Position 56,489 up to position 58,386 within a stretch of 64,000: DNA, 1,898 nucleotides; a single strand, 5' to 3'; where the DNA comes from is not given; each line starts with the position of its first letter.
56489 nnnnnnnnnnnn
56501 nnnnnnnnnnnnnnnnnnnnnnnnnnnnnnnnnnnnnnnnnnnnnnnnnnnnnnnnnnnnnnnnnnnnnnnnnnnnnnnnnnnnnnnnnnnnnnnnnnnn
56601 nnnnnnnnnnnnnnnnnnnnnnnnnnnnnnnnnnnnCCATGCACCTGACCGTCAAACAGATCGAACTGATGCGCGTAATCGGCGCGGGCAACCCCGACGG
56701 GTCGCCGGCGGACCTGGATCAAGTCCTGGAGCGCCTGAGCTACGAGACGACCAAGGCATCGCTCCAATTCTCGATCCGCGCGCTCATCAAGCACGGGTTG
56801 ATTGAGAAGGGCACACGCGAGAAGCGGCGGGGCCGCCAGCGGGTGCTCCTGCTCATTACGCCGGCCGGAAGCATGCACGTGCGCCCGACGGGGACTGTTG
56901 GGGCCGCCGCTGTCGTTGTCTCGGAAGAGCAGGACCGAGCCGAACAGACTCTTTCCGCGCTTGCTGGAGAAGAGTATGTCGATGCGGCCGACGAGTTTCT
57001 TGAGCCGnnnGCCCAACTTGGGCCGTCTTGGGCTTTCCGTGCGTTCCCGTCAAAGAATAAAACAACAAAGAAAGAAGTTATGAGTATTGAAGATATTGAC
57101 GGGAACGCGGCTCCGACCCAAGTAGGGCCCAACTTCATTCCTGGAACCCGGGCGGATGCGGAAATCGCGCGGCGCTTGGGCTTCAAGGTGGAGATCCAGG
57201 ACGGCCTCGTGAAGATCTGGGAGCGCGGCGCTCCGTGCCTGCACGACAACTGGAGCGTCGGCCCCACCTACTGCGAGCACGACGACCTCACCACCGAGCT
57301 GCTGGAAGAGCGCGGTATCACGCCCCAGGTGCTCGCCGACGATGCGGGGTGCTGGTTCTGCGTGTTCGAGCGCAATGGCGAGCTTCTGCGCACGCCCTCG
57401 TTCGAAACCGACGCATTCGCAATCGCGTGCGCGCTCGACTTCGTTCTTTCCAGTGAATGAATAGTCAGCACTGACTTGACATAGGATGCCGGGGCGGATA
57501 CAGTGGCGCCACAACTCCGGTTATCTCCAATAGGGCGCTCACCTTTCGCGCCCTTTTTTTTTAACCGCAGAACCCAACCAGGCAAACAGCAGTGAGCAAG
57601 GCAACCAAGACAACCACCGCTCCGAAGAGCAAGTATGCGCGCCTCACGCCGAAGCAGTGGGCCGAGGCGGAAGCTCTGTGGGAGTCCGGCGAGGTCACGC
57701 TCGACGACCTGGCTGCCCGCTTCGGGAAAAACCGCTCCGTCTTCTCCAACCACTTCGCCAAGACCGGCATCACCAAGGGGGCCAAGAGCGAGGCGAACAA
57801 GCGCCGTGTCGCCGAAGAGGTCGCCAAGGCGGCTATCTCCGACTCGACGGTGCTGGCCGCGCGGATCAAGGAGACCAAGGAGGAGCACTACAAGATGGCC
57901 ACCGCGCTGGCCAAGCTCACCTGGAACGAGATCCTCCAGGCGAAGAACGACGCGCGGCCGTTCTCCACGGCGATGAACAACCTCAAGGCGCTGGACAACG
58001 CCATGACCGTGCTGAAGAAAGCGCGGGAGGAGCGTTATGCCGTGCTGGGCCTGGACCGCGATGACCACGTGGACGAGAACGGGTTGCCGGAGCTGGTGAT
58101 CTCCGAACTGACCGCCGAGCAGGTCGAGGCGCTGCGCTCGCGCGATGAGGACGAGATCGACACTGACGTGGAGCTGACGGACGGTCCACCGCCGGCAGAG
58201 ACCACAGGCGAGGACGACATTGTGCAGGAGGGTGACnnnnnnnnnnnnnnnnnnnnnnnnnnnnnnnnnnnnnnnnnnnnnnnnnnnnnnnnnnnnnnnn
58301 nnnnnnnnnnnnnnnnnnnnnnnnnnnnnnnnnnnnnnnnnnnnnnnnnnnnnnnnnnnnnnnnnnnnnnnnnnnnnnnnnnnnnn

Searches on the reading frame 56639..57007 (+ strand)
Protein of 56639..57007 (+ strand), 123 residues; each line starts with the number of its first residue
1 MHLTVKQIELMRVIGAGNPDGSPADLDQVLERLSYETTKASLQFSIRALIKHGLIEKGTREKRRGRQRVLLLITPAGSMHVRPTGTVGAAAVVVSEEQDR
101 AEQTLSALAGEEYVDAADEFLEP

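Call 3: search_protein_families(library=pfam, proteins=[window:56639-57007:+], max_evalue=0.01)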
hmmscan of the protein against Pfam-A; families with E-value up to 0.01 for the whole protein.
window:56639-57007:+ (123 aa): 1 family
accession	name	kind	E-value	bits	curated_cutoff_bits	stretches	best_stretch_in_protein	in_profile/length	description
PF13463.12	HTH_27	-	0.00079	20.1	22.2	1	3-77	1-68/68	Winged helix DNA-binding domain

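Call 4: search_protein_families(library=phrogs, proteins=[window:56639-57007:+], max_evalue=0.01)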
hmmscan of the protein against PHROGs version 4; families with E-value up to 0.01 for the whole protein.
window:56639-57007:+ (123 aa): 2 families
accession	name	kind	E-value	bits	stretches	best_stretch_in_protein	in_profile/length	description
phrog_900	-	unknown function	2.7e-25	89.4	1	1-80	1-82/88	-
phrog_4278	-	unknown function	0.007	17.1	1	2-68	28-95/127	-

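Call 47: search_protein_families(library=ncbifam, proteins=[window:56639-57007:+], max_evalue=0.1)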
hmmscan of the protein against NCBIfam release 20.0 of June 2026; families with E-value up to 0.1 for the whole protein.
window:56639-57007:+ (123 aa): 4 families
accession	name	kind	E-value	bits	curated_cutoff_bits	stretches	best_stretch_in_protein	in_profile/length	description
NF053606.1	Sta1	subfamily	0.021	14.9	80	1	25-68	36-78/100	Sta1 family transcriptional regulator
NF053753.1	TK0271_fam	exception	0.041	14.1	130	1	20-64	22-68/89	TK0271 family transcriptional activator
NF040939.2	trans_reg_lrs14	equivalog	0.041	13.9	90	1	27-67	40-79/103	Lrs14 family HTH-type transcriptional regulator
TIGR04176.1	MarR_EPS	equivalog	0.096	12.7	88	1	41-78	34-71/105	MarR family EPS-associated transcriptional regulator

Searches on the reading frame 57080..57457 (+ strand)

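Call 3: search_protein_families(library=pfam, proteins=[window:57080-57457:+], max_evalue=0.01)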
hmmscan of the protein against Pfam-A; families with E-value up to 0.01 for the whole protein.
window:57080-57457:+ (126 aa): 0 families

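Call 4: search_protein_families(library=phrogs, proteins=[window:57080-57457:+], max_evalue=0.01)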
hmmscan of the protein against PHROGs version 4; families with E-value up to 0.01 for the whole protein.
window:57080-57457:+ (126 aa): 1 family
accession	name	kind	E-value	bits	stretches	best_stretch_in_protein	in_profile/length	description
phrog_3134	-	unknown function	0.00054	21.2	0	15-85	10-73/133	-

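Call 47: search_protein_families(library=ncbifam, proteins=[window:57080-57457:+], max_evalue=0.1)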
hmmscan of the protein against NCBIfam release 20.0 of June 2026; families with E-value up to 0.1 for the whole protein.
window:57080-57457:+ (126 aa): 0 families

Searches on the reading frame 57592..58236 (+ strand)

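Call 3: search_protein_families(library=pfam, proteins=[window:57592-58236:+], max_evalue=0.01)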
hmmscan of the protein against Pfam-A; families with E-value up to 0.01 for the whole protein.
window:57592-58236:+ (215 aa): 0 families

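Call 4: search_protein_families(library=phrogs, proteins=[window:57592-58236:+], max_evalue=0.01)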
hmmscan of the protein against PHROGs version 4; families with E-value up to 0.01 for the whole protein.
window:57592-58236:+ (215 aa): 2 families
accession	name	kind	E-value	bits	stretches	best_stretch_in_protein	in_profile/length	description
phrog_867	-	DNA, RNA and nucleotide metabolism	2.3e-59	201.9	1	13-193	7-193/220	DNA binding domain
phrog_664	-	DNA, RNA and nucleotide metabolism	0.00023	22.1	1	9-75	77-142/210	DNA binding protein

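Call 47: search_protein_families(library=ncbifam, proteins=[window:57592-58236:+], max_evalue=0.1)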
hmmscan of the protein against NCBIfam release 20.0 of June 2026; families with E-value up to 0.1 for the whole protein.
window:57592-58236:+ (215 aa): 1 family
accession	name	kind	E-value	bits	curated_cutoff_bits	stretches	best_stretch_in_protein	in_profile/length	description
NF000390.2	blaVEB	exception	0.1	11.6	670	0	44-115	228-297/299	VEB family extended-spectrum class A beta-lactamase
